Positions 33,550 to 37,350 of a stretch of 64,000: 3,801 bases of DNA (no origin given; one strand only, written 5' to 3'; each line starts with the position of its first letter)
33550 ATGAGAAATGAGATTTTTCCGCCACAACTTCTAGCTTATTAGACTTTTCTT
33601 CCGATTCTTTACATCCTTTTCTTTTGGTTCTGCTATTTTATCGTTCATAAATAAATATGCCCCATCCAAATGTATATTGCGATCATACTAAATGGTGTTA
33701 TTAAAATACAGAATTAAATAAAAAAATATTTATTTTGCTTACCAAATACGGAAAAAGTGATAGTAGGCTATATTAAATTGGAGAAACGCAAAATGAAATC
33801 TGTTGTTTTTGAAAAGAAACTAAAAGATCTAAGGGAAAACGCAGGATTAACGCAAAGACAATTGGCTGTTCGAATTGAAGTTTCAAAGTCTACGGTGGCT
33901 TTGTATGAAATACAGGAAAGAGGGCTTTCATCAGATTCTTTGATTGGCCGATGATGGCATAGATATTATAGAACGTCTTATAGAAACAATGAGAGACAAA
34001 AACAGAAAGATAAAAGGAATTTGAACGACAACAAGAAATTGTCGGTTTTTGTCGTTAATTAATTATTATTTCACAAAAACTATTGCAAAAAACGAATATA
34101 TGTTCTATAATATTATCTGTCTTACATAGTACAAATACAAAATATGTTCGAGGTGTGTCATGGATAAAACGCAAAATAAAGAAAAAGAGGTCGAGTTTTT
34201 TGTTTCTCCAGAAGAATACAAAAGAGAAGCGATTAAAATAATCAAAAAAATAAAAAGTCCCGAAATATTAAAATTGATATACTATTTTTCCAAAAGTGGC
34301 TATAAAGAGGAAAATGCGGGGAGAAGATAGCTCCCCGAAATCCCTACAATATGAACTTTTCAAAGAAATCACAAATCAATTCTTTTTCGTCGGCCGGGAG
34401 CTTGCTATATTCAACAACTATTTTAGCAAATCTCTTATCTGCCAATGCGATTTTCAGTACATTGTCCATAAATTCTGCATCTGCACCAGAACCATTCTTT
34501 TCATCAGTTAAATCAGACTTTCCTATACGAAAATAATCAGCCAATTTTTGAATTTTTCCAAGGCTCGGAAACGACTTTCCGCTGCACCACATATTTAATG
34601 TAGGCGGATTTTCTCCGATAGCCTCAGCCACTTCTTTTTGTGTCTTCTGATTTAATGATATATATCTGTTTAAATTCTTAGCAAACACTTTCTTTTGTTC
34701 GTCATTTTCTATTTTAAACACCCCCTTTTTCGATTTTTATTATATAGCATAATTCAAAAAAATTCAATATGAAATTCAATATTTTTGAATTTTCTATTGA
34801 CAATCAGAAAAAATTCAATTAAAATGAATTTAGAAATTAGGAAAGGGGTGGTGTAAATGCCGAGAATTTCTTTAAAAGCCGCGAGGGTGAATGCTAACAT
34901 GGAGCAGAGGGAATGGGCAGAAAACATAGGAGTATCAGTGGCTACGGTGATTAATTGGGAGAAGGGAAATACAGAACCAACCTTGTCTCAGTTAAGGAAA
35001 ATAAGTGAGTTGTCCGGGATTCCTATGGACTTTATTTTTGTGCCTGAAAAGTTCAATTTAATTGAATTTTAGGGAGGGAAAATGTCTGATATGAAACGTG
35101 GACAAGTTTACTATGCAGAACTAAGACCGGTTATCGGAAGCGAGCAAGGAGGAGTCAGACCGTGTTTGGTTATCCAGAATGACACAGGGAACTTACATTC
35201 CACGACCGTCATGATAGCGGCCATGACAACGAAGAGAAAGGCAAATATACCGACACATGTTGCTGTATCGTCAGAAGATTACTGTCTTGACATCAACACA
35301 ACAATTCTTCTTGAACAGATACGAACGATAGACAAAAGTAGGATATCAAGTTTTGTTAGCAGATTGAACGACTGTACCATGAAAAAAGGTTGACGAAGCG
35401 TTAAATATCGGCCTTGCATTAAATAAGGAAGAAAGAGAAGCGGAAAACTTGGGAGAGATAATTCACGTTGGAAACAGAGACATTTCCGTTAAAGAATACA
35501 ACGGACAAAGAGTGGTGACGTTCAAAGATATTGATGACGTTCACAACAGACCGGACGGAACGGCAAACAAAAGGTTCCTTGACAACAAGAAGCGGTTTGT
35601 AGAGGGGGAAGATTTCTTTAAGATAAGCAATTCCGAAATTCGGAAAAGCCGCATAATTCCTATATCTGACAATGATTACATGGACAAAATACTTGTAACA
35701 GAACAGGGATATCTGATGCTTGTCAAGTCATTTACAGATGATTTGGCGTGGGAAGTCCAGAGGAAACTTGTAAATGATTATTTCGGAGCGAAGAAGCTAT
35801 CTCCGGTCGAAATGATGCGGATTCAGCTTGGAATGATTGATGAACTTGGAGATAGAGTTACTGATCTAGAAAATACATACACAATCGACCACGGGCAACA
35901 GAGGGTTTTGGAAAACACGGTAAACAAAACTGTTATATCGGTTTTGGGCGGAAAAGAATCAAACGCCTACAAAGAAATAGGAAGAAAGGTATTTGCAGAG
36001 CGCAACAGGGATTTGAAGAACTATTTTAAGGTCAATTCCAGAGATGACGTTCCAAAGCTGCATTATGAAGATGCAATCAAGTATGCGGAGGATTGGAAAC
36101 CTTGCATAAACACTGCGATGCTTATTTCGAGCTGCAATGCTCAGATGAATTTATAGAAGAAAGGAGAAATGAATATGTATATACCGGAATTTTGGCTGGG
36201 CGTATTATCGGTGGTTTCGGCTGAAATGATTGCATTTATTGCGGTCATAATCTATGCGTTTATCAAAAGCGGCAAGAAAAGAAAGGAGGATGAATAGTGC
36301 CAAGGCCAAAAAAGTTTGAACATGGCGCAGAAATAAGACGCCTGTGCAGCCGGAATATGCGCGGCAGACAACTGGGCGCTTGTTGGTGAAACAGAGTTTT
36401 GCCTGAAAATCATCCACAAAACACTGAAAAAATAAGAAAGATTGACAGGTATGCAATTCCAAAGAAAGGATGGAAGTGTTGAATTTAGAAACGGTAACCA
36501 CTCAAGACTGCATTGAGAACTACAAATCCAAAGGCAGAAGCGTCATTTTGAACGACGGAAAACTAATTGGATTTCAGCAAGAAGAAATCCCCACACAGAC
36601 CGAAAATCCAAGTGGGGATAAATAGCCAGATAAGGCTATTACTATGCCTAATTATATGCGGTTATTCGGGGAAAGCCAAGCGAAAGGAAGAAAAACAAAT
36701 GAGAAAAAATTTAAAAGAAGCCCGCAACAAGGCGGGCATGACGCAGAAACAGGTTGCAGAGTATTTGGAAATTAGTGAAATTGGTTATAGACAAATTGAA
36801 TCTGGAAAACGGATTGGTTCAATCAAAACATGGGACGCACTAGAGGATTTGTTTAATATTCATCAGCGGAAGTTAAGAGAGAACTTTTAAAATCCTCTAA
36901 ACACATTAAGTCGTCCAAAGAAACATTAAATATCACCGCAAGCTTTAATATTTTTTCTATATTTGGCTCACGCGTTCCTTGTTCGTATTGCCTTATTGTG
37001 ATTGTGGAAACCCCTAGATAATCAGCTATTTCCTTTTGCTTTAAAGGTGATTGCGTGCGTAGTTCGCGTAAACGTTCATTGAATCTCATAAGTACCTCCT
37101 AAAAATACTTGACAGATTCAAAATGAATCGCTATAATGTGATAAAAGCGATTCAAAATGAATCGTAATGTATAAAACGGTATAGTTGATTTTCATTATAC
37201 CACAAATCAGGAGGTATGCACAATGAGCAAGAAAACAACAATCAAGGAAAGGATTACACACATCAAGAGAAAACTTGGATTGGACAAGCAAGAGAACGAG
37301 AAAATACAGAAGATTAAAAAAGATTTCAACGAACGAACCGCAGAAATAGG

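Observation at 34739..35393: MazF-family toxin as second gene of the cro-side early operon, with an operator-like site just before it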

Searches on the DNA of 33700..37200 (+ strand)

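Call 9: search_dna_similar(query=window:33700-37200:+, collection=phages, mode=near, max_rows=15)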
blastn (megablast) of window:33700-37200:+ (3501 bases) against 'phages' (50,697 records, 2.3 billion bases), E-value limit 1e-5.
No match.

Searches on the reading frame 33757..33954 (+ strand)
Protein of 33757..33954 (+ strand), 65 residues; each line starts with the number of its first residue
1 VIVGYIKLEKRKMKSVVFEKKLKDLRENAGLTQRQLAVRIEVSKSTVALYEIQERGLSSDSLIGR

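Call 5: search_protein_families(library=pfam, proteins=[window:33757-33954:+], max_evalue=0.01)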
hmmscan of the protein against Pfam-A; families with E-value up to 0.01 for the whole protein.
window:33757-33954:+ (65 aa): 4 families
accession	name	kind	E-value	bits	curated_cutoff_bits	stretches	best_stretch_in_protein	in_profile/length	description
PF13560.12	HTH_31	-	6.1e-09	36.5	27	1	22-59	6-43/64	Helix-turn-helix domain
PF01381.28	HTH_3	-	8.5e-08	32.6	23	1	22-61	1-40/55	Helix-turn-helix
PF13412.12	HTH_24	-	7e-05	22.8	21.9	1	25-48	12-35/48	Winged helix-turn-helix DNA-binding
PF12844.13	HTH_19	-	0.00015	22.1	30.2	1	20-51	2-33/64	Helix-turn-helix domain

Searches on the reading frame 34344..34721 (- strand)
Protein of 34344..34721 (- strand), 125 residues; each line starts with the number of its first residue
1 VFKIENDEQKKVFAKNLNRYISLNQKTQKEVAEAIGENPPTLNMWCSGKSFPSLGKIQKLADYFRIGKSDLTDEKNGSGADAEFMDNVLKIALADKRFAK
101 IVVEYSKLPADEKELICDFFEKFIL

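Call 5: search_protein_families(library=pfam, proteins=[window:34344-34721:-], max_evalue=0.01)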
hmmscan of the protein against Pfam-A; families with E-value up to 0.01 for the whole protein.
window:34344-34721:- (125 aa): 4 families
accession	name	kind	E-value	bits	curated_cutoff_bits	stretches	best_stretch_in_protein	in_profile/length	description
PF01381.28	HTH_3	-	2.4e-09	37.5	23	1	26-67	10-51/55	Helix-turn-helix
PF13443.12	HTH_26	-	8.6e-05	23.2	22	1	16-71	1-57/63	Cro/C1-type HTH DNA-binding domain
PF12844.13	HTH_19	-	0.0012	19.1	30.2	1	15-69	2-56/64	Helix-turn-helix domain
PF13560.12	HTH_31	-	0.0059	17.3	27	1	26-67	15-57/64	Helix-turn-helix domain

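Call 65: search_protein_families(library=phrogs, proteins=[window:34344-34721:-], max_evalue=0.001)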
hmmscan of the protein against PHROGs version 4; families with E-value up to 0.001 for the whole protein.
window:34344-34721:- (125 aa): 8 families
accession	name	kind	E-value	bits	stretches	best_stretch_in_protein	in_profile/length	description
phrog_2967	-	transcription regulation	2.2e-13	51.2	1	5-77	3-75/225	transcriptional regulator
phrog_8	-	transcription regulation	5.9e-13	50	1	2-86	66-150/346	transcriptional regulator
phrog_4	-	transcription regulation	6.4e-10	39.6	1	6-79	126-199/400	transcriptional repressor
phrog_3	-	transcription regulation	6.6e-09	37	1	6-77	82-151/430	transcriptional repressor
phrog_2439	-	transcription regulation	0.00011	22.2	1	14-74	9-69/367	transcriptional regulator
phrog_296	-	integration and excision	0.00042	20.1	1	10-63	225-279/626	DNA transposition protein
phrog_35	-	transcription regulation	0.0005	21.2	1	8-57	69-117/181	transcriptional repressor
phrog_2328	-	transcription regulation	0.00066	20.5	1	8-76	11-79/128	transcriptional repressor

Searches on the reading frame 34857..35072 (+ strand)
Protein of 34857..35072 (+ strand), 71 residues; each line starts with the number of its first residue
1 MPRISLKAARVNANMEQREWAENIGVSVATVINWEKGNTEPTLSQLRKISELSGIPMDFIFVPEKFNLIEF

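Call 5: search_protein_families(library=pfam, proteins=[window:34857-35072:+], max_evalue=0.01)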
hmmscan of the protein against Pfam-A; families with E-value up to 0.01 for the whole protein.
window:34857-35072:+ (71 aa): 3 families
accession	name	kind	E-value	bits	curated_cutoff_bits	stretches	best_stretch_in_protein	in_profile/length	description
PF01381.28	HTH_3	-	7.4e-12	45.6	23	1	6-59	1-54/55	Helix-turn-helix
PF12844.13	HTH_19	-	1.5e-06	28.5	30.2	1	6-56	4-54/64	Helix-turn-helix domain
PF13560.12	HTH_31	-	7.9e-05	23.3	27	1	6-55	6-56/64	Helix-turn-helix domain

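Call 65: search_protein_families(library=phrogs, proteins=[window:34857-35072:+], max_evalue=0.001)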
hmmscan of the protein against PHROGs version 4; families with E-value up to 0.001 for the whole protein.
window:34857-35072:+ (71 aa): 14 families
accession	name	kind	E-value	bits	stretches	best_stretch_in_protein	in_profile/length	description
phrog_2439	-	transcription regulation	2.3e-10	40.9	1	4-64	10-70/367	transcriptional regulator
phrog_3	-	transcription regulation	3.9e-10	41.1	1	2-67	89-152/430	transcriptional repressor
phrog_1373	-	transcription regulation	2.3e-09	38.4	1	6-64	68-126/166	transcriptional regulator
phrog_2104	-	unknown function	3.9e-09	37.7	1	3-52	41-90/103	-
phrog_8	-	transcription regulation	9.3e-09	36.2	1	6-61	81-136/346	transcriptional regulator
phrog_2328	-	transcription regulation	8.3e-08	33.1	1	6-58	20-72/128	transcriptional repressor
phrog_4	-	transcription regulation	1.6e-07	31.7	1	6-59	141-190/400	transcriptional repressor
phrog_7241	-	transcription regulation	3.8e-07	31.2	1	6-58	66-118/122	transcriptional regulator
phrog_4836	-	transcription regulation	4.2e-07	30.7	1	5-52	79-124/194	CII-like regulator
phrog_3037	-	transcription regulation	6e-07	30.5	1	18-59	32-73/189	transcriptional repressor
phrog_2967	-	transcription regulation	7.5e-06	26.6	1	6-55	15-64/225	transcriptional regulator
phrog_6962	-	unknown function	1.6e-05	26.1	1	5-43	5-43/73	-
phrog_3949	-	transcription regulation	0.00013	23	1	14-62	26-74/161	transcriptional repressor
phrog_7950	-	transcription regulation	0.00087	20.3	0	6-37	12-43/68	transcriptional repressor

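Call 66: search_protein_families(library=padloc, proteins=[window:34857-35072:+], max_evalue=0.001)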
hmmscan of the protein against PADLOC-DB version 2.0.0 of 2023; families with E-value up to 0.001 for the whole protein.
window:34857-35072:+ (71 aa): 14 families
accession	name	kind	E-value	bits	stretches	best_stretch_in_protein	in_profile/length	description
PDLC02926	HTH_VI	-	7.9e-11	40.1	1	6-62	6-62/92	-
PDLC03949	RmrA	-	5.5e-09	33.4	1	6-64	7-65/363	-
PDLC03947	RmrA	-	9.7e-09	32.5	1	6-65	16-75/383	-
PDLC03952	RmrA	-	2.6e-08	31.1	1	6-64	27-85/395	-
PDLC03951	RmrA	-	9.3e-08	29.4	1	6-61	13-68/400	-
PDLC03944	RmrA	-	2e-07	28.4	1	6-67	11-72/384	-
PDLC03955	RmrA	-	3.4e-07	27.8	1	6-60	25-79/371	-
PDLC03954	RmrA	-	5.2e-07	26.9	1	6-61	15-70/380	-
PDLC03946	RmrA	-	2e-06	24.8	1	6-65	7-66/357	-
PDLC03667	Control_protein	-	2.4e-06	25.8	1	3-65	3-69/101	control protein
PDLC03948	RmrA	-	1.3e-05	22.3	1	6-64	13-71/397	-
PDLC03956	RmrA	-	3.8e-05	20.9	1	15-64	23-72/399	-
PDLC03669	Control_protein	-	0.00018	19.7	1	6-49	14-57/96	control protein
PDLC04133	mad1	-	0.0006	18.1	0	15-37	6-28/60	mads_1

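Call 83: find_related_loci(query=window:34857-35069:+, collection=viral_contigs, flank=2500)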
Query window:34857-35069:+ (71 aa) in viral_contigs; peptide patterns used: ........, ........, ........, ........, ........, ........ (x = any residue, [..] = any of these).
119 stretches matched a pattern; 84 encode a relative of the query (tblastn E <= 1e-3); the best 80 are kept; 80 distinct loci.
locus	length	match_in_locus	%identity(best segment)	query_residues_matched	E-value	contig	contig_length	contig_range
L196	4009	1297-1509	100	1-71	5e-44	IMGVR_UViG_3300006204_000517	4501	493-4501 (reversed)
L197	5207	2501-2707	81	1-69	8e-36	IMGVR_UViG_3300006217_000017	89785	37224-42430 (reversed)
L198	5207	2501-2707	81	1-69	8e-36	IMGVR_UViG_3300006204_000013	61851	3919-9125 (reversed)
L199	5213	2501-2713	76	1-71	2e-34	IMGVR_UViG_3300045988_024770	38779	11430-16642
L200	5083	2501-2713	76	1-71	1e-34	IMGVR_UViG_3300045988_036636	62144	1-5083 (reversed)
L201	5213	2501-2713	77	1-71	1e-34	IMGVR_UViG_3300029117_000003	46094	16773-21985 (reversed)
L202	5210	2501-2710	79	1-70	1e-33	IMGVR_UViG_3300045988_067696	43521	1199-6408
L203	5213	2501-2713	77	1-71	1e-33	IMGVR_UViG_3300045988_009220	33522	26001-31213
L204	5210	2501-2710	79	1-70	6e-34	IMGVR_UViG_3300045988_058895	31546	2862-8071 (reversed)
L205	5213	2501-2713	77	1-71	9e-34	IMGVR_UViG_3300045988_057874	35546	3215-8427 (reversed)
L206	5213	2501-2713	75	1-71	1e-33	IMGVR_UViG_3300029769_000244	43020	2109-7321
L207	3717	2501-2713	77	1-71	1e-33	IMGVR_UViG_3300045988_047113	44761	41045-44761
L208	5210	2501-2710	77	1-70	2e-33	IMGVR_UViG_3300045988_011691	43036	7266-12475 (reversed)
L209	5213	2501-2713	76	1-71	4e-33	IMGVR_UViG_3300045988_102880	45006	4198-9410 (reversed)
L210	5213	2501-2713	75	1-71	1e-32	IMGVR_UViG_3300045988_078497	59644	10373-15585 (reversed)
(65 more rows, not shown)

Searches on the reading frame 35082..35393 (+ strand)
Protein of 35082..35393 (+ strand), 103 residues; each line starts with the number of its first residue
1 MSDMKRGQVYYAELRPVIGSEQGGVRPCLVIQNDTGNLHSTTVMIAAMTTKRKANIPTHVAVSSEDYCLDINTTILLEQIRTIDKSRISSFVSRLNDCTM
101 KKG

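Call 5: search_protein_families(library=pfam, proteins=[window:35082-35393:+], max_evalue=0.01)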
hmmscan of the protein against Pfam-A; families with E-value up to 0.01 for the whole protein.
window:35082-35393:+ (103 aa): 1 family
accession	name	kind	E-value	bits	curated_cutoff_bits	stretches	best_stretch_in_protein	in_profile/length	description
PF02452.23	PemK_toxin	-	7.2e-28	97.4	23.1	1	5-102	1-100/109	PemK-like, MazF-like toxin of type II toxin-antitoxin system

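Call 65: search_protein_families(library=phrogs, proteins=[window:35082-35393:+], max_evalue=0.001)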
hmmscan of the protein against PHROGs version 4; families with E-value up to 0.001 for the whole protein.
window:35082-35393:+ (103 aa): 2 families
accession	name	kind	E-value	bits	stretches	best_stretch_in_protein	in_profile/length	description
phrog_1936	-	moron, auxiliary metabolic gene and host takeover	3.1e-21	77.1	1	1-101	6-109/188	MazF-like growth inhibitor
phrog_35650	-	moron, auxiliary metabolic gene and host takeover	3e-09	37.7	1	4-102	17-124/224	MazF-like growth inhibitor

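Call 66: search_protein_families(library=padloc, proteins=[window:35082-35393:+], max_evalue=0.001)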
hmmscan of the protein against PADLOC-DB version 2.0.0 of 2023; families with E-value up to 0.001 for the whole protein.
window:35082-35393:+ (103 aa): 0 families

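Call 74: find_encoding_contigs(protein=window:35082-35390:+, flank=3000, max_places=6)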
Protein window:35082-35390:+ (103 aa): 16 contigs read that carry it; 6 places shown.
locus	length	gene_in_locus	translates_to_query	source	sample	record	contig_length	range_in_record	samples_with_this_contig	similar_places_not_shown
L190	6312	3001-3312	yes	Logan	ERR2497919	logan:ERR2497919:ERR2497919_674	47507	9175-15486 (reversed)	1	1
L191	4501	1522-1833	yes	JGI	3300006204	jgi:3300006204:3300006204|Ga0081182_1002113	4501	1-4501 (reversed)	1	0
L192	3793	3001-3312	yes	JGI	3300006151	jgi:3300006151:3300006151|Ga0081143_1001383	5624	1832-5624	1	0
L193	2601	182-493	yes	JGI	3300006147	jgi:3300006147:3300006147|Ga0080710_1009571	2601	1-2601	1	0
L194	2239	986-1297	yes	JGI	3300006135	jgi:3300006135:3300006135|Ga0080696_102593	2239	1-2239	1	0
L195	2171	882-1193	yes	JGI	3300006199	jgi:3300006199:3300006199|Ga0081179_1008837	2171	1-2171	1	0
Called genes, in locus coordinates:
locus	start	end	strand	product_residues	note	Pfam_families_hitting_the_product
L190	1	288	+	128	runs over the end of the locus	-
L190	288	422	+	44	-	-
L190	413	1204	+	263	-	PF01510:Amidase_2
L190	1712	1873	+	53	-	PF13560:HTH_31, PF01381:HTH_3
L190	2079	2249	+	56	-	-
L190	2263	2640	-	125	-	PF01381:HTH_3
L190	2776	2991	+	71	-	PF12844:HTH_19 (weak), PF01381:HTH_3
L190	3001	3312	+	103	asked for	PF02452:PemK_toxin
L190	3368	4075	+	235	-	PF10543:ORF6N, PF10552:ORF6C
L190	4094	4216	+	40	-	-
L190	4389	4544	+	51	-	-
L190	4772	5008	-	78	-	PF13560:HTH_31, PF12844:HTH_19, PF01381:HTH_3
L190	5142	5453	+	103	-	-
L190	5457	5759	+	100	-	-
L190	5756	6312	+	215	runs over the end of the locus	PF09669:Phage_pRha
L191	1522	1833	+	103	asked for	PF02452:PemK_toxin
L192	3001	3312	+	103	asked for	PF02452:PemK_toxin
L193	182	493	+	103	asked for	PF02452:PemK_toxin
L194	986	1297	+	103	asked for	PF02452:PemK_toxin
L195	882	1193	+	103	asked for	PF02452:PemK_toxin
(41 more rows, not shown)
